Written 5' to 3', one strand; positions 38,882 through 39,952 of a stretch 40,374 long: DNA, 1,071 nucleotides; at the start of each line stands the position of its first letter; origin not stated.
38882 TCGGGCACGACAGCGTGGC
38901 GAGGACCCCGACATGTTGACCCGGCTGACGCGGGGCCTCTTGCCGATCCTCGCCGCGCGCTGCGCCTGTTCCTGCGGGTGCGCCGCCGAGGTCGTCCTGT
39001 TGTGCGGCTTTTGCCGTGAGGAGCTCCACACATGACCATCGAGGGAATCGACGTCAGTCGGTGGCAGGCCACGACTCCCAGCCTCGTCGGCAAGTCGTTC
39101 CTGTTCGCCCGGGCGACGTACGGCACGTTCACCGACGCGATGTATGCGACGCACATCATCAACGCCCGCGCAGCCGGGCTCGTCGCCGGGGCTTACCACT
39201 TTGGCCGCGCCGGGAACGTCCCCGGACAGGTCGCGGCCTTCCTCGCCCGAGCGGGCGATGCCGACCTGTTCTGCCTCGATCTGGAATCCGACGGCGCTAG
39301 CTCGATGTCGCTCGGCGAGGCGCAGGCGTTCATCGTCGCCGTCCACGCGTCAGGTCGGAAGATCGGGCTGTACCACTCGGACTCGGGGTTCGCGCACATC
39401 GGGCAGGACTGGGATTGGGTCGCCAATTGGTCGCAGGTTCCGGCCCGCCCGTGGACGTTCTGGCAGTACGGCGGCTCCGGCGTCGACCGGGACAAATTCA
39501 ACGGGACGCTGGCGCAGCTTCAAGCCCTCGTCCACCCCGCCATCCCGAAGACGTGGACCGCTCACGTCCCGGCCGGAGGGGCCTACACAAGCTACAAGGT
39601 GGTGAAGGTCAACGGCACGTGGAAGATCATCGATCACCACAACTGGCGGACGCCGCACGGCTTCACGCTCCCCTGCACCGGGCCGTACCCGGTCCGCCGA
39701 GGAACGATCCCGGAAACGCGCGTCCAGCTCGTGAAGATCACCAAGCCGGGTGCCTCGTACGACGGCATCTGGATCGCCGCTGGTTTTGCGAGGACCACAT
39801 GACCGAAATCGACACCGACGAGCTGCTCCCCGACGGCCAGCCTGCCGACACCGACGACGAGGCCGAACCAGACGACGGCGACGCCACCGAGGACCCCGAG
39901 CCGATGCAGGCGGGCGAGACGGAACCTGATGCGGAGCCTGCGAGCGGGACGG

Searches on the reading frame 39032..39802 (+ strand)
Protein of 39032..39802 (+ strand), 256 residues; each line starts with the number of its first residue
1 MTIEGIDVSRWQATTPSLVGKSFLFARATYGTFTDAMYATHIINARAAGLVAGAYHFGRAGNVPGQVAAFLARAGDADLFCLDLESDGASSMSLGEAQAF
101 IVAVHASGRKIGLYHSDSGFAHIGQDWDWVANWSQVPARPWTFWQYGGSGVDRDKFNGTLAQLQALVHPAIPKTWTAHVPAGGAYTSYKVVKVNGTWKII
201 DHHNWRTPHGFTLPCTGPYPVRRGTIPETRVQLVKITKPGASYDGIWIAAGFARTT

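Call 72: search_protein_families(library=phrogs, proteins=[window:39032-39802:+], max_evalue=0.001)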
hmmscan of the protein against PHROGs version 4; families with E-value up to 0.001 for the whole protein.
window:39032-39802:+ (256 aa): 3 families
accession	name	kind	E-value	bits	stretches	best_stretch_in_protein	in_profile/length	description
phrog_291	-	lysis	2e-24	87.2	1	1-198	111-345/509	endolysin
phrog_6745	-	lysis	1.7e-12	47.9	1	2-135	3-156/396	endolysin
phrog_6219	-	lysis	1.1e-11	45.8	1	3-149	2-171/326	endolysin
